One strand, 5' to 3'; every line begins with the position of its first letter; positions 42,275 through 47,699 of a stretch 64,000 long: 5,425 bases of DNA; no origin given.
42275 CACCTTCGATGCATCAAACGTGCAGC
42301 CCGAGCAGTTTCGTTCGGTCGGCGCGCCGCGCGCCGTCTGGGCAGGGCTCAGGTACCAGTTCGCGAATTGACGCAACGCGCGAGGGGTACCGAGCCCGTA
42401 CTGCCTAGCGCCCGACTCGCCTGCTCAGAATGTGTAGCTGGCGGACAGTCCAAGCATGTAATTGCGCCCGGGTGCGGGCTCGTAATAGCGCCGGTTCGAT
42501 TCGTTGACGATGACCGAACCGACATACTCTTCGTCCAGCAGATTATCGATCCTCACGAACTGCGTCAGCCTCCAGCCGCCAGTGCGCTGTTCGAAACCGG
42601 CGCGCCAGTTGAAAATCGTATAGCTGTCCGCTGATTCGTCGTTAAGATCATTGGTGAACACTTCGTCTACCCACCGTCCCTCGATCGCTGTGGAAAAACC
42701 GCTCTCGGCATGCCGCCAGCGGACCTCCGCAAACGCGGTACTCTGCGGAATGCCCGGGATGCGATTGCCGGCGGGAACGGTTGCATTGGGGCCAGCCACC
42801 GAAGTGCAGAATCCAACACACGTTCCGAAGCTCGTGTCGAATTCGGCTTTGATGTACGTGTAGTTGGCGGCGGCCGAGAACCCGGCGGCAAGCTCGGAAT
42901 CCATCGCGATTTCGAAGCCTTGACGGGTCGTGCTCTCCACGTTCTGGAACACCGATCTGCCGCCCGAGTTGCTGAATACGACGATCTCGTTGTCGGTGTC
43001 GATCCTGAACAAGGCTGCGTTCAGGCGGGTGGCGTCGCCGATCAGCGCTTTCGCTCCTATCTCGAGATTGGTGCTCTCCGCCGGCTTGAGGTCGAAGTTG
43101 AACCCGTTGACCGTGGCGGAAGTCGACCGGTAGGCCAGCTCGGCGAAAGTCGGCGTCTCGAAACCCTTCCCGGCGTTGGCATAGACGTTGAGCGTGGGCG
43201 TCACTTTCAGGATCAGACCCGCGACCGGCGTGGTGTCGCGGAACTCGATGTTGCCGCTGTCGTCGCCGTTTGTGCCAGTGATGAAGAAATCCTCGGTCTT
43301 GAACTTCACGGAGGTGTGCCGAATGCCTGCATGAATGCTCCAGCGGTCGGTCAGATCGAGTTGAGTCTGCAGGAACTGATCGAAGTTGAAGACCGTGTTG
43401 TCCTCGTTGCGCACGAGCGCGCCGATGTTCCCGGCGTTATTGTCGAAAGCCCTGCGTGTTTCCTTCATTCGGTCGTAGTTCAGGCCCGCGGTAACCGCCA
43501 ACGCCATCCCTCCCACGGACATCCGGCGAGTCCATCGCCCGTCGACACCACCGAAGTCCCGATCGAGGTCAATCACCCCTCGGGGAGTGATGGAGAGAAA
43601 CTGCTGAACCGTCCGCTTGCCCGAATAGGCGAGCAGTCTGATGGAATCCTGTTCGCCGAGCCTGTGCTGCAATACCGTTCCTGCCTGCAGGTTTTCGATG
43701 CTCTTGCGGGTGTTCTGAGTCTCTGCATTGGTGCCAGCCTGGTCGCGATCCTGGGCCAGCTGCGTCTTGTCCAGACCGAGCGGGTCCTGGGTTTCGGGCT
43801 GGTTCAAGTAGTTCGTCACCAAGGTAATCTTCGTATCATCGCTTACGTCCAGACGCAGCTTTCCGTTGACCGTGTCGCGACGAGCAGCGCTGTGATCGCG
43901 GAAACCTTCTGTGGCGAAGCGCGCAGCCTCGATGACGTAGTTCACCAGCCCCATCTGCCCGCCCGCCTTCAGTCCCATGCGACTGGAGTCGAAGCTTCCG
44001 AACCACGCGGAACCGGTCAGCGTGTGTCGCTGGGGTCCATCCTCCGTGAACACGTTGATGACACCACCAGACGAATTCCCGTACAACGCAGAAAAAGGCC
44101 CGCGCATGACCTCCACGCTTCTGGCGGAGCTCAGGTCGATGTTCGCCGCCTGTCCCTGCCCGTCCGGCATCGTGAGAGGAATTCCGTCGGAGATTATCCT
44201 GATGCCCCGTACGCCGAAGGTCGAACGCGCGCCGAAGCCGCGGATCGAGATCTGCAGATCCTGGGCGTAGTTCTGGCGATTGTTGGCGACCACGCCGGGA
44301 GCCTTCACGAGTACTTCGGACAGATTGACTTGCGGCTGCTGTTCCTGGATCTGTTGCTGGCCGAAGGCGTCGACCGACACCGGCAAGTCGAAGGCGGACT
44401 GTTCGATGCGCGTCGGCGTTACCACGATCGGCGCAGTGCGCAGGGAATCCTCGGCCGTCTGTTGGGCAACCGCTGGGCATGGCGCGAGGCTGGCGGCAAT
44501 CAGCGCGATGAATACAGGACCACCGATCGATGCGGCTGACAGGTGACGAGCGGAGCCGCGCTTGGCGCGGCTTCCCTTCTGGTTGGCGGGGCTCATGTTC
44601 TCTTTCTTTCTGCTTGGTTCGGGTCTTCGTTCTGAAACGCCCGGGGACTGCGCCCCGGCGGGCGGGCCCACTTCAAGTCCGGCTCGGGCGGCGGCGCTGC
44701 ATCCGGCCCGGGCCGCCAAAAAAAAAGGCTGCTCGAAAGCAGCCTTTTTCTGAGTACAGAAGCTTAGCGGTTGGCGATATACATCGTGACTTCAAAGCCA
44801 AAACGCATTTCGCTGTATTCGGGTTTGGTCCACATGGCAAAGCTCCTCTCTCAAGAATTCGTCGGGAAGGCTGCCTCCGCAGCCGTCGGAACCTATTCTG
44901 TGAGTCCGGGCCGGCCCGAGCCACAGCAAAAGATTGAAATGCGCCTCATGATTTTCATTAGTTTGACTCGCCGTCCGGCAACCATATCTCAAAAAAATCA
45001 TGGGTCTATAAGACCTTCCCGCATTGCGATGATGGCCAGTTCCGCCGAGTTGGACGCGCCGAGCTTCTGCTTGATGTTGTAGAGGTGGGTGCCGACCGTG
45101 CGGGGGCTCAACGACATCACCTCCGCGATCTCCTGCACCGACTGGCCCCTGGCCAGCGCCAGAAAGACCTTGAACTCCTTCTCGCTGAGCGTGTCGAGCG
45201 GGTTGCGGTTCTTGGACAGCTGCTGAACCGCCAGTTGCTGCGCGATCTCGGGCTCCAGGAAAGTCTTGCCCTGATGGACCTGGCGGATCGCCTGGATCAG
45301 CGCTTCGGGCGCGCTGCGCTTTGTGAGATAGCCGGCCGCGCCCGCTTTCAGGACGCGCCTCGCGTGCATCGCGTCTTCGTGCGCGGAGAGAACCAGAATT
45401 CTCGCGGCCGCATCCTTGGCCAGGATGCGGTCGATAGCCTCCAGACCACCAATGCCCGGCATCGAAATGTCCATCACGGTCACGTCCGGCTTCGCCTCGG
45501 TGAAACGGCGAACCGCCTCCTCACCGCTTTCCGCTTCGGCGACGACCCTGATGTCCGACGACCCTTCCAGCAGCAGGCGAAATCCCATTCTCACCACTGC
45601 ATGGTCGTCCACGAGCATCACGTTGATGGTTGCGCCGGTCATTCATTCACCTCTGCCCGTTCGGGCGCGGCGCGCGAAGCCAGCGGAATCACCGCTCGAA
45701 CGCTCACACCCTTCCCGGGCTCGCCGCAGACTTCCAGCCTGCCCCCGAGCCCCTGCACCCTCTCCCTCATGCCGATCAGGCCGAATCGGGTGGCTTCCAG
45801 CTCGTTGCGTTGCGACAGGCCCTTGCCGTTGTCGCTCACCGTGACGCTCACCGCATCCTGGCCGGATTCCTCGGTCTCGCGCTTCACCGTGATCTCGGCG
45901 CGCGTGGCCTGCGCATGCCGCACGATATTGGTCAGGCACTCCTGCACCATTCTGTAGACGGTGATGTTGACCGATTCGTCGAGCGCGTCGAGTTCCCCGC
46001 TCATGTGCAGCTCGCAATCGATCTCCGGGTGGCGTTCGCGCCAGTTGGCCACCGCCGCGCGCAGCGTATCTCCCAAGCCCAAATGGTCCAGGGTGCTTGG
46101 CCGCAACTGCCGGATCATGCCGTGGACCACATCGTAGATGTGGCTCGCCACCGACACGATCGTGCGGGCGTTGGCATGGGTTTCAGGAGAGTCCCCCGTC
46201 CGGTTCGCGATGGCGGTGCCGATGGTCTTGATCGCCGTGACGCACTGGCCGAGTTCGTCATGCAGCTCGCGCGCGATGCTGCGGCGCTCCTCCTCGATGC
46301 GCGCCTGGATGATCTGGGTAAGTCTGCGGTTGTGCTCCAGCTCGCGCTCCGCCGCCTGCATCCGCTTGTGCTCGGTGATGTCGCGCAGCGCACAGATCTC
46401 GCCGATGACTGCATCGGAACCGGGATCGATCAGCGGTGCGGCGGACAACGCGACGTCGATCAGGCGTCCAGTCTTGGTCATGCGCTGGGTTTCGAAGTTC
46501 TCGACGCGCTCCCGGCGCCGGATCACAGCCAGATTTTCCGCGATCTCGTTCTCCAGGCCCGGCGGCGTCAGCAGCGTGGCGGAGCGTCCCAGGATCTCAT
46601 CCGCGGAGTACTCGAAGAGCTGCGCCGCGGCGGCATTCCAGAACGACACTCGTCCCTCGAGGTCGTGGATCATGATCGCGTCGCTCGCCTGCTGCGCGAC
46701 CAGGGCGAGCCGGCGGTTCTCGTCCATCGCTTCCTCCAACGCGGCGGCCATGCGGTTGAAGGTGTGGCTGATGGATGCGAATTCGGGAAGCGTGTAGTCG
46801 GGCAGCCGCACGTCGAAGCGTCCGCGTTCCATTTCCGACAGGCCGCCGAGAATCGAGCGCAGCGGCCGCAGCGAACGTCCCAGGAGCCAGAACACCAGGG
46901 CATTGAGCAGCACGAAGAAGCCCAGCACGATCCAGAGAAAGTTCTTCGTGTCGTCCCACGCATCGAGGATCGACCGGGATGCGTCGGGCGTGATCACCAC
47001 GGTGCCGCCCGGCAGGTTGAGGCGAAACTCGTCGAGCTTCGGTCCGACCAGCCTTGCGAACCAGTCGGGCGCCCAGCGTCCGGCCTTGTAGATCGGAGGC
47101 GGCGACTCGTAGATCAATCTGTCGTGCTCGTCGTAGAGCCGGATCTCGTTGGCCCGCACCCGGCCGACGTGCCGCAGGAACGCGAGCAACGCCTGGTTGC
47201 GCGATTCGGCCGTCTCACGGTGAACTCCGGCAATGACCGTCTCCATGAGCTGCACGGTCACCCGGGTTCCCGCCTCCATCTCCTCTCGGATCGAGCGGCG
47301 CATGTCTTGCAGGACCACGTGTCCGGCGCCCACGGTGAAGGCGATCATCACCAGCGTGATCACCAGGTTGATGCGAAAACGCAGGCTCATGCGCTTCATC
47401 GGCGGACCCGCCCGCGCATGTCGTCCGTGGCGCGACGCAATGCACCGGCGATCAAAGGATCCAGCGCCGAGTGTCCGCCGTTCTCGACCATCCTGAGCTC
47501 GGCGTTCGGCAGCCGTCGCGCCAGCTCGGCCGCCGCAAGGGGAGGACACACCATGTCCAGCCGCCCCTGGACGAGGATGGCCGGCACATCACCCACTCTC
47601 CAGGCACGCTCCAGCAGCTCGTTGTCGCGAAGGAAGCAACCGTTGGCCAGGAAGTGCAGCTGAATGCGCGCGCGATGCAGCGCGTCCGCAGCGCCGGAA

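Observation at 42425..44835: An orphan pqqA copy sits as a leader gene in front of a TonB-dependent receptor that resembles the PQQ importer family (YncD/PqqU)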

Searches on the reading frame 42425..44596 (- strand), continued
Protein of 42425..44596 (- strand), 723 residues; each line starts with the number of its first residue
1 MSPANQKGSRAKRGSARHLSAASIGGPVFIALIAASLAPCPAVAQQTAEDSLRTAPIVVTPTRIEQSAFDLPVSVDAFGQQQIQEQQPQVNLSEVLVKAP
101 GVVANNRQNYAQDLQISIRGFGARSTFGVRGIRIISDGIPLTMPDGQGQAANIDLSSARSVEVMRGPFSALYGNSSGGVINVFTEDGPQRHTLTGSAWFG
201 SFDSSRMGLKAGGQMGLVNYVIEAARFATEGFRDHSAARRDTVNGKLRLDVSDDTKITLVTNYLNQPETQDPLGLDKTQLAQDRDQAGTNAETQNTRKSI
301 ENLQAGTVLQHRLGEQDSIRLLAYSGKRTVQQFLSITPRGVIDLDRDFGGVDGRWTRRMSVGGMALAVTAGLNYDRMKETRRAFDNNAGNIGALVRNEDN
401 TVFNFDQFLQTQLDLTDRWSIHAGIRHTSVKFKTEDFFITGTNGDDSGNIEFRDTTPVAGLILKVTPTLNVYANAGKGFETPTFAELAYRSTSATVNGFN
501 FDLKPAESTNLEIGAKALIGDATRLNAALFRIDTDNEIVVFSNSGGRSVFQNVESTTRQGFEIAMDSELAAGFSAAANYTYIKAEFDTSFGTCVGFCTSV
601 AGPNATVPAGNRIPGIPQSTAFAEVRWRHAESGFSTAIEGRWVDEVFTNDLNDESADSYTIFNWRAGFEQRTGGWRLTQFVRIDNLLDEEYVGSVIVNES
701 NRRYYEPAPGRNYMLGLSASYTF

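Call 77: find_encoding_contigs(protein=P0074, flank=8000, max_places=1)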
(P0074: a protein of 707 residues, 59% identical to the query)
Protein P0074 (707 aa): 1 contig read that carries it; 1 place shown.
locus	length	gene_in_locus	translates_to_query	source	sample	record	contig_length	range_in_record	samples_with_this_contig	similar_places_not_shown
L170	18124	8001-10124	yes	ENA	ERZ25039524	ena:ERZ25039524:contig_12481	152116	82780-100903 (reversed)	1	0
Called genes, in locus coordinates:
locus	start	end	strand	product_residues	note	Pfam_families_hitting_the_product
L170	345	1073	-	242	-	PF03070:TENA_THI-4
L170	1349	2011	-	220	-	-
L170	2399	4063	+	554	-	-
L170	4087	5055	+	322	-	PF12146:Hydrolase_4 (weak), PF00561:Abhydrolase_1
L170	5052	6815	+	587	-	PF00672:HAMP, PF00989:PAS, PF08448:PAS_4, PF13188:PAS_8, PF08447:PAS_3 (weak), PF13426:PAS_9, PF07730:HisKA_3, PF02518:HATPase_c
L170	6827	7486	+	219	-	PF00072:Response_reg, PF00196:GerE, PF08281:Sigma70_r4_2 (weak)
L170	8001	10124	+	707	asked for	PF07715:Plug, PF00593:TonB_dep_Rec_b-barrel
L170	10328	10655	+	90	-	-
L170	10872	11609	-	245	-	PF00072:Response_reg, PF00196:GerE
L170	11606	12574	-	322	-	PF07730:HisKA_3, PF02518:HATPase_c, PF13589:HATPase_c_3 (faint)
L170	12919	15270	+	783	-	PF07715:Plug, PF00593:TonB_dep_Rec_b-barrel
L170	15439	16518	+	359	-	PF02239:Cytochrom_D1 (weak), PF08450:SGL (faint), PF21783:YNCE (faint), PF25172:Beta-prop_WDR3_2nd (faint), PF10282:Lactonase (faint), PF02239:Cytochrom_D1 (weak), PF23381:Beta-prop_IFT122_1st, PF24814:WD40_Prp19 (weak), +10 more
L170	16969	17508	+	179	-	PF01292:Ni_hydr_CYTB, PF14358:DUF4405 (faint)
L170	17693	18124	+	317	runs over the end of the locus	PF01734:Patatin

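Call 78: find_encoding_contigs(protein=P0097, flank=8000, max_places=1)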
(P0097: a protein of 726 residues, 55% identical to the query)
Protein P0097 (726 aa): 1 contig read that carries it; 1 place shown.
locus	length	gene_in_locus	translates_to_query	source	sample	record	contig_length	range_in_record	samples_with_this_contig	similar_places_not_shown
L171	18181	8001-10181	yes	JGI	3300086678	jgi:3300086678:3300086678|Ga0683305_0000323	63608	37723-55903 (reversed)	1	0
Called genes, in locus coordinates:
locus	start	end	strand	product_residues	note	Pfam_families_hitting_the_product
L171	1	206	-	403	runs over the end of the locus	PF04055:Radical_SAM, PF13186:SPASM (weak)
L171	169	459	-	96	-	PF05402:PqqD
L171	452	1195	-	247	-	PF03070:TENA_THI-4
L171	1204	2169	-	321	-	PF12706:Lactamase_B_2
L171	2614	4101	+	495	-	-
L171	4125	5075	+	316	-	PF00561:Abhydrolase_1, PF12146:Hydrolase_4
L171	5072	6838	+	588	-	PF00672:HAMP, PF00989:PAS, PF08448:PAS_4, PF13188:PAS_8, PF13426:PAS_9, PF07730:HisKA_3, PF02518:HATPase_c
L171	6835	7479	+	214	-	PF00072:Response_reg, PF00196:GerE, PF08281:Sigma70_r4_2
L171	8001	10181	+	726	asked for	PF07715:Plug, PF00593:TonB_dep_Rec_b-barrel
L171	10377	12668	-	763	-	PF07715:Plug, PF00593:TonB_dep_Rec_b-barrel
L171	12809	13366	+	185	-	PF01292:Ni_hydr_CYTB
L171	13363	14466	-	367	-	PF00005:ABC_tran, PF13304:AAA_21 (faint), PF08402:TOBE_2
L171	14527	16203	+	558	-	PF00528:BPD_transp_1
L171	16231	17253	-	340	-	PF01547:SBP_bac_1, PF13531:SBP_bac_11, PF13416:SBP_bac_8, PF13343:SBP_bac_6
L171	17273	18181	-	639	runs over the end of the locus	PF00034:Cytochrom_C, PF13442:Cytochrome_CBB3, PF03239:FTR1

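Call 79: find_encoding_contigs(protein=P0113, flank=8000, max_places=1)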
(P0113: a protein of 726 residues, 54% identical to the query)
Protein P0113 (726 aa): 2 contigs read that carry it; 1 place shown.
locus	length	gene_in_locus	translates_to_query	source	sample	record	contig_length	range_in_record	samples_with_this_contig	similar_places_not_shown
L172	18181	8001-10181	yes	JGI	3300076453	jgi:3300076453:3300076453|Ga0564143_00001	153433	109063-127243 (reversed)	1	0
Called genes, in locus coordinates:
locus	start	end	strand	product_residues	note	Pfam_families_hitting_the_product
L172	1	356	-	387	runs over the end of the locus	PF04055:Radical_SAM, PF13186:SPASM (weak)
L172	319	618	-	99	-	PF05402:PqqD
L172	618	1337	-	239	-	PF03070:TENA_THI-4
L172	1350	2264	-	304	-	PF12706:Lactamase_B_2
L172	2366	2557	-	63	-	PF08042:PqqA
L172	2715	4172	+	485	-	-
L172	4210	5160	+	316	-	PF12146:Hydrolase_4, PF00561:Abhydrolase_1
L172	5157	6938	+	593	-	PF00672:HAMP (weak), PF00989:PAS, PF08448:PAS_4, PF13188:PAS_8, PF13426:PAS_9, PF07730:HisKA_3, PF02518:HATPase_c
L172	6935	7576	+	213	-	PF00072:Response_reg, PF00196:GerE, PF08281:Sigma70_r4_2 (weak)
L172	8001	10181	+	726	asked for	PF07715:Plug, PF00593:TonB_dep_Rec_b-barrel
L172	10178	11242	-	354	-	PF00005:ABC_tran, PF13304:AAA_21, PF08402:TOBE_2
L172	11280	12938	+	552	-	PF00528:BPD_transp_1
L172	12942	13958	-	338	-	PF01547:SBP_bac_1, PF13531:SBP_bac_11, PF13416:SBP_bac_8, PF13343:SBP_bac_6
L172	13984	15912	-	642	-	PF00034:Cytochrom_C, PF13442:Cytochrome_CBB3, PF03239:FTR1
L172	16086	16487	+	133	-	PF10087:DUF2325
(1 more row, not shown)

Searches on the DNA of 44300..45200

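Call 72: search_rna_families(source=window, start=44300, end=45200, threshold=evalue, max_evalue=1)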
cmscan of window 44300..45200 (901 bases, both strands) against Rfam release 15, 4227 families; matches with E-value up to 1: 7.
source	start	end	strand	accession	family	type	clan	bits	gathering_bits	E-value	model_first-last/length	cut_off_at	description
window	44721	44748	+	RF02064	STnc370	Gene; sRNA;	-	25.7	54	0.62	37-64/71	no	Enterobacterial sRNA STnc370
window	44719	44752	+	RF03485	mir-4000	Gene; miRNA;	-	21.3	58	0.17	11-44/54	no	mir-4000 microRNA precursor family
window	44715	44749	-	RF00489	ctRNA_p42d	Gene; antisense;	-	20.6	50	0.12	1-46/46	no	ctRNA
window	44718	44761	-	RF02056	STnc390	Gene; sRNA;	-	18.8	50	0.34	11-57/60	no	Salmonella sRNA STnc390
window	44504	44535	+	RF02476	GlsR7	Gene; snRNA; snoRNA; CD-box;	-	17.8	75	0.35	1-59/59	no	Small nucleolar RNA GlsR7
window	44654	44750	+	RF02602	BASRCI414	Gene; sRNA;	-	14.6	270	0.59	1-229/229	no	Brucella sRNA CI414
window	44504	44556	+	RF01145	sR14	Gene; snRNA; snoRNA; CD-box;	-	13.6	38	0.67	1-54/54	no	Small nucleolar RNA sR14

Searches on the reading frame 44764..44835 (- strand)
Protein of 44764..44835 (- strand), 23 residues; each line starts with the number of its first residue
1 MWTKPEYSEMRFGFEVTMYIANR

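Call 8: search_protein_families(library=ncbifam, proteins=[window:44764-44835:-])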
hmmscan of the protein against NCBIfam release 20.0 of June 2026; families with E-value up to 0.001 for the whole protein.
window:44764-44835:- (23 aa): 1 family
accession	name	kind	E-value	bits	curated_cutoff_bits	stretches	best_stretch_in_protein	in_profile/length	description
TIGR02107.1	PQQ_syn_pqqA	equivalog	4.5e-13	48.7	20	1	2-22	1-21/21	pyrroloquinoline quinone precursor peptide PqqA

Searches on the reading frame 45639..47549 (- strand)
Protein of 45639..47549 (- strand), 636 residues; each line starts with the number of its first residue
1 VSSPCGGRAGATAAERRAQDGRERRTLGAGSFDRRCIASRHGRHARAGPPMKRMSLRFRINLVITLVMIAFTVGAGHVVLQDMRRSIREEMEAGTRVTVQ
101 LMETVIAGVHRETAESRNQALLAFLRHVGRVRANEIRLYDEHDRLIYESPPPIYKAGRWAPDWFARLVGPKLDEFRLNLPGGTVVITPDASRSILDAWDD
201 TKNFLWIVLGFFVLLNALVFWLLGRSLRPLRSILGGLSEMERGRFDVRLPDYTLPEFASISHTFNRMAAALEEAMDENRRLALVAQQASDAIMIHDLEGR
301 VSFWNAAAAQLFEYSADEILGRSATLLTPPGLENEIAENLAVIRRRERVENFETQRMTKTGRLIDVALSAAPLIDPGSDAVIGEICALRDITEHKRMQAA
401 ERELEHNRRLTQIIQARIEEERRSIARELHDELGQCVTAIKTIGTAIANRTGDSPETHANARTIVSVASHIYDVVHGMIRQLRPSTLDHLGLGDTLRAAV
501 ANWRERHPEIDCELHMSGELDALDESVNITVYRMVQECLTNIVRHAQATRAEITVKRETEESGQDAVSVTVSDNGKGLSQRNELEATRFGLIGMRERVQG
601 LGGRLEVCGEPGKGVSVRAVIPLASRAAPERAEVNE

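Call 7: search_protein_families(library=pfam, proteins=[window:45639-47549:-])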
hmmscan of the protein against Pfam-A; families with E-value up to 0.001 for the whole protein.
window:45639-47549:- (636 aa): 9 families
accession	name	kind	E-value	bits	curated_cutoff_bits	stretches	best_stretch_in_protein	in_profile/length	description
PF13426.13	PAS_9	-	1.5e-15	57.8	27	1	289-393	1-103/103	PAS domain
PF02518.31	HATPase_c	-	1.2e-13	51.9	26.4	1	529-624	4-110/111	Histidine kinase-, DNA gyrase B-, and HSP90-like ATPase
PF00989.32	PAS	-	4.4e-13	49.7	22.6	1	281-391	3-113/113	PAS fold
PF07730.19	HisKA_3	-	2.4e-10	41.2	24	1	421-487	1-68/68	Histidine kinase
PF08448.16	PAS_4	-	5.1e-10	40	23.1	1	287-396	3-110/110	PAS fold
PF00672.30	HAMP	-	5.9e-10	39.8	25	1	221-273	1-53/53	HAMP domain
PF13188.13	PAS_8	-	3.7e-07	30.2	21.8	1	280-328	2-48/65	PAS domain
PF13581.12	HATPase_c_2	-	0.00027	21.4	27.4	1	530-580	31-81/127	Histidine kinase-like ATPase domain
PF08670.17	MEKHLA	-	0.00027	21.3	23.7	1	283-364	31-114/143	MEKHLA domain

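Call 8: search_protein_families(library=ncbifam, proteins=[window:45639-47549:-])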
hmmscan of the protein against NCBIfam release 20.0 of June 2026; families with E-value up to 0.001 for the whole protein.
window:45639-47549:- (636 aa): 33 families (the best 25 are shown)
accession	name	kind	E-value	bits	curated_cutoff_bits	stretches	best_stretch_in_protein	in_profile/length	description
NF008649.0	PRK11644.1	equivalog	1e-48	166.4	408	1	399-617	281-492/499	signal transduction histidine-protein kinase/phosphatase UhpB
NF052443.1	SensHisKinMctS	equivalog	5.7e-32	110.6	700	1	406-627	235-452/457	two-component system sensor histidine kinase MctS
NF008184.0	PRK10935.1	equivalog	1.8e-27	96.2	553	1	402-622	344-558/565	nitrate/nitrite two-component system sensor histidine kinase NarQ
NF008468.0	PRK11360.1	equivalog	3.6e-23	81.8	646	1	200-625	193-610/616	two-component system sensor histidine kinase AtoS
NF052531.1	Strep_LiaS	equivalog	8.2e-23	81.2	450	1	407-623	119-327/328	envelope stress sensor histidine kinase LiaS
NF007896.0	PRK10600.1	equivalog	1.6e-21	76.6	578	1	414-618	383-580/598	nitrate/nitrite two-component system sensor histidine kinase NarX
TIGR00229.1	sensory_box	domain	2.9e-19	69.5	22.9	1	278-399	4-124/126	PAS domain S-box protein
NF033092.0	HK_WalK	equivalog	8.5e-18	64.2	725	1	208-404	182-375/594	cell wall metabolism sensor histidine kinase WalK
NF047786.1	his_kin_MadS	equivalog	1.8e-16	60.3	500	1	390-622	195-434/434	MadS family sensor histidine kinase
NF047874.1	MASE3_PAS_HK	subfamily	5.1e-13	48.7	560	1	261-413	247-397/655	MASE3 domain-containing sensor histidine kinase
TIGR01386.1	cztS_silS_copS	subfamily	1.2e-11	44.3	292.55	1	198-275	159-238/457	heavy metal sensor histidine kinase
NF041552.1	TF_PrdR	equivalog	1.3e-11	43.6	795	1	275-444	129-281/577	sigma-54 dependent transcriptional regulator PrdR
NF046044.1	PnpS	equivalog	6e-11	42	400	1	230-403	2-172/390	two-component system histidine kinase PnpS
NF052573.1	HisKinEspAMyxo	equivalog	3e-09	35.5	1400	1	272-400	247-374/755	serine histidine kinase EspA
NF045911.1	TCSHisKinNblS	equivalog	3.6e-09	35.5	1000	1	210-402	191-389/621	two-component system sensor histidine kinase NblS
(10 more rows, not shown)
